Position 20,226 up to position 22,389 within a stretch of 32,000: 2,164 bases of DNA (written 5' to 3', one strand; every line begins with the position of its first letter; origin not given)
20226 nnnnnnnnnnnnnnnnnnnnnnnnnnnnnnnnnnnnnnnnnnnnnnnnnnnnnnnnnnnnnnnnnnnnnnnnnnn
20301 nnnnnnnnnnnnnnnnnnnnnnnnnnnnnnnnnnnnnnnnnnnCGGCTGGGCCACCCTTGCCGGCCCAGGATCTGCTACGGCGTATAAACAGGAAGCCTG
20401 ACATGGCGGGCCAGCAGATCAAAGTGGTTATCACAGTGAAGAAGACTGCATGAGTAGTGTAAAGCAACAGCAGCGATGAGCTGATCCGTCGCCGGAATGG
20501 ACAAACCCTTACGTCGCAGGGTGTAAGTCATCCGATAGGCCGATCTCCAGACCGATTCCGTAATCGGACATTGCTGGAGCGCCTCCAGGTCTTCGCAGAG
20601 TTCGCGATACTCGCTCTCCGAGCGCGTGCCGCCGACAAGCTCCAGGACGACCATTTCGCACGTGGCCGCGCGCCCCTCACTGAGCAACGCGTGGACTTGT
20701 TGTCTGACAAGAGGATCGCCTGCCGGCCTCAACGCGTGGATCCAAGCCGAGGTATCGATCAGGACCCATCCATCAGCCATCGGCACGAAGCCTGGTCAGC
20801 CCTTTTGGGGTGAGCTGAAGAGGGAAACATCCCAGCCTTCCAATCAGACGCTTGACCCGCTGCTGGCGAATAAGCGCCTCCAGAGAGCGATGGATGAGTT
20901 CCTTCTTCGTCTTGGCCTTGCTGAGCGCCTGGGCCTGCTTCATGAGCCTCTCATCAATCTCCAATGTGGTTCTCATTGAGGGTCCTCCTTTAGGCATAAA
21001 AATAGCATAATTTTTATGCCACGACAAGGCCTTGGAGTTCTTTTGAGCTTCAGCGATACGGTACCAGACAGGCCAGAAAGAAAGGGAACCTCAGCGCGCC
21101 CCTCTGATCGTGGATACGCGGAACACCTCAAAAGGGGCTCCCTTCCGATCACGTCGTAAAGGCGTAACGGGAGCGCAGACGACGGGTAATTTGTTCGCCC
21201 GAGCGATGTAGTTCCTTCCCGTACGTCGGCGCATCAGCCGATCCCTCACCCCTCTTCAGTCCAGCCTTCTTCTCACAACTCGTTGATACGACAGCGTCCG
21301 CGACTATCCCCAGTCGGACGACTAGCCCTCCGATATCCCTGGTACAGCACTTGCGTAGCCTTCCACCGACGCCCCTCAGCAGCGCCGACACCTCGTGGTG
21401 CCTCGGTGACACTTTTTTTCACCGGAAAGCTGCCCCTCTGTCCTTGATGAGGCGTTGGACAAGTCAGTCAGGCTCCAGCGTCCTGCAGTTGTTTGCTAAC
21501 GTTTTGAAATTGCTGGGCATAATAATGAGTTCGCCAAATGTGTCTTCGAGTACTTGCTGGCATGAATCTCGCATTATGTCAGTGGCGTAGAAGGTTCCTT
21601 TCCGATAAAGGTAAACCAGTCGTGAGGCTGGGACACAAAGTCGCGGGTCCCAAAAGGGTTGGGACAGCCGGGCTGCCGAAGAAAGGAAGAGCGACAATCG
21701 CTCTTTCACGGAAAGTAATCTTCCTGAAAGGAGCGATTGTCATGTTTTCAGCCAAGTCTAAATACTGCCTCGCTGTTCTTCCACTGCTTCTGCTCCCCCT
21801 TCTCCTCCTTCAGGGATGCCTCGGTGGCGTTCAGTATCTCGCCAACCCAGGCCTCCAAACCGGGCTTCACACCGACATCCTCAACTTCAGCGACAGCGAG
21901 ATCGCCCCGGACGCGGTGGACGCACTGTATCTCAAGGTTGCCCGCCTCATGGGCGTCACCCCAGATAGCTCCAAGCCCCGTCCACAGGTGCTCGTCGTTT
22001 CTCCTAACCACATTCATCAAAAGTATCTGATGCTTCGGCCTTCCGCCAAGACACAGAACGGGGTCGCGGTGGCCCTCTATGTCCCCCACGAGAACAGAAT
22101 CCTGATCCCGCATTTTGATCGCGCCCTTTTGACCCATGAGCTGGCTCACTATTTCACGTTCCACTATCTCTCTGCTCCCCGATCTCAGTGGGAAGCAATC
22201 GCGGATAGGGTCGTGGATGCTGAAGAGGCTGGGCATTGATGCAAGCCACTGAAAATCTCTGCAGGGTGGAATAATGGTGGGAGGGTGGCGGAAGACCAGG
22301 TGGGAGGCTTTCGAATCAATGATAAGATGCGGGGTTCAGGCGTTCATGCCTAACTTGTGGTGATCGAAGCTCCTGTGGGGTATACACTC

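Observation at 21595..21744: c-di-GMP-I riboswitch with an SD-sequestering helix supported by a compensatory change between the two copies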

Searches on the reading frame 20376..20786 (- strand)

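Call 53: search_protein_families(library=pfam, proteins=[window:20376-20786:-], max_evalue=0.001)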
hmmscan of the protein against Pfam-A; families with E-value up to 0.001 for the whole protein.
window:20376-20786:- (136 aa): 1 family
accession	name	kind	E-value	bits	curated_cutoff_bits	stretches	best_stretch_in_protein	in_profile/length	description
PF01850.27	PIN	-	6.6e-14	53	23.6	1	8-126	1-118/120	PIN domain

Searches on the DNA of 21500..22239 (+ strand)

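Call 6: search_rna_families(source=window, start=21500, end=21800, threshold=evalue, max_evalue=10, show_alignments=3)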
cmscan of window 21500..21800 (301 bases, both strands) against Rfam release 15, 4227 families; matches with E-value up to 10: 2.
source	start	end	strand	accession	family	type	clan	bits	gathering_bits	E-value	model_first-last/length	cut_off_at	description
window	21601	21681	+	RF03167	c-di-GMP-I-GGC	Cis-reg; riboswitch;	CL00126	69.8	59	8.8e-17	1-80/80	no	c-di-GMP-I-GGC riboswitch aptamer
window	21648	21763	+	RF02277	Hammerhead_HH10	Gene; ribozyme;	CL00010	15.5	75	1.7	1-125/125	no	Hammerhead ribozyme HH10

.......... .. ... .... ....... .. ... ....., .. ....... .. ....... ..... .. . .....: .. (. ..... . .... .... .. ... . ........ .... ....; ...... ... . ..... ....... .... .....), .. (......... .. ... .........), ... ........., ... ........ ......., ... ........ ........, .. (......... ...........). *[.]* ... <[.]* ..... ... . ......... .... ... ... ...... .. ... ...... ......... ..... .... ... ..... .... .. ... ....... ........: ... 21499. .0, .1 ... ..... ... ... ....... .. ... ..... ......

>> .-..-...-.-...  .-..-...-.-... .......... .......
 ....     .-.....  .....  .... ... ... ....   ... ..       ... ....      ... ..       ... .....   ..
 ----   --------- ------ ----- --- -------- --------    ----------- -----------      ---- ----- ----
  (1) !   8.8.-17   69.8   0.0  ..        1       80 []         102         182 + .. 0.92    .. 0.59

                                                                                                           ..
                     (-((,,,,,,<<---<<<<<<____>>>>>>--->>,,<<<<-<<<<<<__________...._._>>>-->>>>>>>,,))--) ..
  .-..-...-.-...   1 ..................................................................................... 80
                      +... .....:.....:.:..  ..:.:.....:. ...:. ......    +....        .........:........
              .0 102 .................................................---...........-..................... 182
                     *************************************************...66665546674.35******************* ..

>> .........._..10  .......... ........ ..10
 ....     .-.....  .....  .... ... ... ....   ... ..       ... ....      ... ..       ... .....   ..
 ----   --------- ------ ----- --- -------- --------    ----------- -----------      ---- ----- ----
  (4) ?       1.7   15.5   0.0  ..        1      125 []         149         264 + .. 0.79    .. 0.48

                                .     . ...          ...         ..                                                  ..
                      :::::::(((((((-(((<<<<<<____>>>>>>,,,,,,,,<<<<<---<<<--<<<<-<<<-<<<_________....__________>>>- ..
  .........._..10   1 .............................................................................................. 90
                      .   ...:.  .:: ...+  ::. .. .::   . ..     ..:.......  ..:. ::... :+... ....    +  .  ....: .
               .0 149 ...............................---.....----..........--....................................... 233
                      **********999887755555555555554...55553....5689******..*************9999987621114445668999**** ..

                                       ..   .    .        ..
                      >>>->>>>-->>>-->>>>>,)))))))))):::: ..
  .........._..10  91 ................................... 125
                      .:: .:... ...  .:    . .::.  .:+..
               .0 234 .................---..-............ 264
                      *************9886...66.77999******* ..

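Call 21: search_rna_families(sources=[L002, L003, L004, L005, L006, L007, L008, L009, L010, L011, L012, L013, L014, L015, L016, L017, L018, L019, L020], threshold=gathering)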
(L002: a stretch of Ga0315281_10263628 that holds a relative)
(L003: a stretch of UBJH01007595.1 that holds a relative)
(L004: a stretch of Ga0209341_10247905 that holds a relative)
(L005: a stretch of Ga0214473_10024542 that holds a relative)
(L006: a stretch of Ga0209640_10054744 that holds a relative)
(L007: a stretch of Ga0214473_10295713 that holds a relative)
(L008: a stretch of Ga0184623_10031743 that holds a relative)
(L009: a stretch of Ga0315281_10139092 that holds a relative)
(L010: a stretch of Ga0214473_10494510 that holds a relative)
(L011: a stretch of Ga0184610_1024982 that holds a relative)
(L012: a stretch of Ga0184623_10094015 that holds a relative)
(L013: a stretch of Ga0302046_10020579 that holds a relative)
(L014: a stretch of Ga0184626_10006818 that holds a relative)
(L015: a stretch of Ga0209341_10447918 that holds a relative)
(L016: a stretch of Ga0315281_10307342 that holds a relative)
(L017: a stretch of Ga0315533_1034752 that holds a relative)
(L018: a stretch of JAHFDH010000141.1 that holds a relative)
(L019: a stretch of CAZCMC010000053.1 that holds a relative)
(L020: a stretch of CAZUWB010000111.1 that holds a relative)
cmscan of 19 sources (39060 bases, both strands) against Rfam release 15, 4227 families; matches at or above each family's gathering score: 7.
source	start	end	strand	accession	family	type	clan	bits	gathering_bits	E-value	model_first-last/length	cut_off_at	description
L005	1060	1140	+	RF03167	c-di-GMP-I-GGC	Cis-reg; riboswitch;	CL00126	74.8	59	4.1e-16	1-80/80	no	c-di-GMP-I-GGC riboswitch aptamer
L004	686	766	+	RF03167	c-di-GMP-I-GGC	Cis-reg; riboswitch;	CL00126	74.7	59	4.3e-16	1-80/80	no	c-di-GMP-I-GGC riboswitch aptamer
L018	1060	1140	+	RF03167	c-di-GMP-I-GGC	Cis-reg; riboswitch;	CL00126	73.7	59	8.2e-16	1-80/80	no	c-di-GMP-I-GGC riboswitch aptamer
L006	1060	1140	+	RF03167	c-di-GMP-I-GGC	Cis-reg; riboswitch;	CL00126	73.3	59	1.1e-15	1-80/80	no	c-di-GMP-I-GGC riboswitch aptamer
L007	126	206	+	RF03167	c-di-GMP-I-GGC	Cis-reg; riboswitch;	CL00126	69.3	59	1.5e-14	1-80/80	no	c-di-GMP-I-GGC riboswitch aptamer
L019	1060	1140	+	RF03167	c-di-GMP-I-GGC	Cis-reg; riboswitch;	CL00126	60.7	59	4.5e-12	1-80/80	no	c-di-GMP-I-GGC riboswitch aptamer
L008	166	245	+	RF03167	c-di-GMP-I-GGC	Cis-reg; riboswitch;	CL00126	59.9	59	7.9e-12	1-80/80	no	c-di-GMP-I-GGC riboswitch aptamer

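Call 32: search_rna_families(sources=[L021, L022, L023, L024], threshold=gathering)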
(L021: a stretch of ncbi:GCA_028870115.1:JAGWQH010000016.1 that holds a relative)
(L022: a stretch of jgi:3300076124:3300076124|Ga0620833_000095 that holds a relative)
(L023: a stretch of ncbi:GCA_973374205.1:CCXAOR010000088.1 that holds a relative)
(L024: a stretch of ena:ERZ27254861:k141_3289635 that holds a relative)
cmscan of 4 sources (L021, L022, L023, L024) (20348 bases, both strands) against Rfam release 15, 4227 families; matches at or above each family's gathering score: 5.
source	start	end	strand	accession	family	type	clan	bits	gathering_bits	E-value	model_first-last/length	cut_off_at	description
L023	4860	4940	+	RF03167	c-di-GMP-I-GGC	Cis-reg; riboswitch;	CL00126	74.9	59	2e-16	1-80/80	no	c-di-GMP-I-GGC riboswitch aptamer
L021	2353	2432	+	RF03167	c-di-GMP-I-GGC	Cis-reg; riboswitch;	CL00126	74.3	59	3e-16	1-80/80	no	c-di-GMP-I-GGC riboswitch aptamer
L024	2860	2940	+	RF03167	c-di-GMP-I-GGC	Cis-reg; riboswitch;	CL00126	73.3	59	5.7e-16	1-80/80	no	c-di-GMP-I-GGC riboswitch aptamer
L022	2353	2432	+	RF03167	c-di-GMP-I-GGC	Cis-reg; riboswitch;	CL00126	68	59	1.8e-14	1-80/80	no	c-di-GMP-I-GGC riboswitch aptamer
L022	4026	4105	+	RF03167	c-di-GMP-I-GGC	Cis-reg; riboswitch;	CL00126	67.4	59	2.8e-14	1-80/80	no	c-di-GMP-I-GGC riboswitch aptamer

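Call 64: search_rna_families(sources=[L011, L013, L014, L010, L012, L027, L025], threshold=evalue, max_evalue=0.1, show_alignments=6)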
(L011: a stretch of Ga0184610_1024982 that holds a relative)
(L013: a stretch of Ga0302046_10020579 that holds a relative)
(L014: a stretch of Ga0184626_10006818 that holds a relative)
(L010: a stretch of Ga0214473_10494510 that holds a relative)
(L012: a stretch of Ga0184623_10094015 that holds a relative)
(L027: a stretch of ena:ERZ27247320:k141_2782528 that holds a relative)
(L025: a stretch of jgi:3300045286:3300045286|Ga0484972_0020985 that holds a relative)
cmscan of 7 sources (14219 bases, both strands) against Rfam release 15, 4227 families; matches with E-value up to 0.1: 3.
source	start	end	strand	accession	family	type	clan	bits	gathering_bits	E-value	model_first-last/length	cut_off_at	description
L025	1068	1147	+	RF03167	c-di-GMP-I-GGC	Cis-reg; riboswitch;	CL00126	76.2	59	5.8e-17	1-80/80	no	c-di-GMP-I-GGC riboswitch aptamer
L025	177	256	+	RF03167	c-di-GMP-I-GGC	Cis-reg; riboswitch;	CL00126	74.5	59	1.8e-16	1-80/80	no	c-di-GMP-I-GGC riboswitch aptamer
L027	390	470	+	RF03167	c-di-GMP-I-GGC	Cis-reg; riboswitch;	CL00126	68.6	59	8.7e-15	1-80/80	no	c-di-GMP-I-GGC riboswitch aptamer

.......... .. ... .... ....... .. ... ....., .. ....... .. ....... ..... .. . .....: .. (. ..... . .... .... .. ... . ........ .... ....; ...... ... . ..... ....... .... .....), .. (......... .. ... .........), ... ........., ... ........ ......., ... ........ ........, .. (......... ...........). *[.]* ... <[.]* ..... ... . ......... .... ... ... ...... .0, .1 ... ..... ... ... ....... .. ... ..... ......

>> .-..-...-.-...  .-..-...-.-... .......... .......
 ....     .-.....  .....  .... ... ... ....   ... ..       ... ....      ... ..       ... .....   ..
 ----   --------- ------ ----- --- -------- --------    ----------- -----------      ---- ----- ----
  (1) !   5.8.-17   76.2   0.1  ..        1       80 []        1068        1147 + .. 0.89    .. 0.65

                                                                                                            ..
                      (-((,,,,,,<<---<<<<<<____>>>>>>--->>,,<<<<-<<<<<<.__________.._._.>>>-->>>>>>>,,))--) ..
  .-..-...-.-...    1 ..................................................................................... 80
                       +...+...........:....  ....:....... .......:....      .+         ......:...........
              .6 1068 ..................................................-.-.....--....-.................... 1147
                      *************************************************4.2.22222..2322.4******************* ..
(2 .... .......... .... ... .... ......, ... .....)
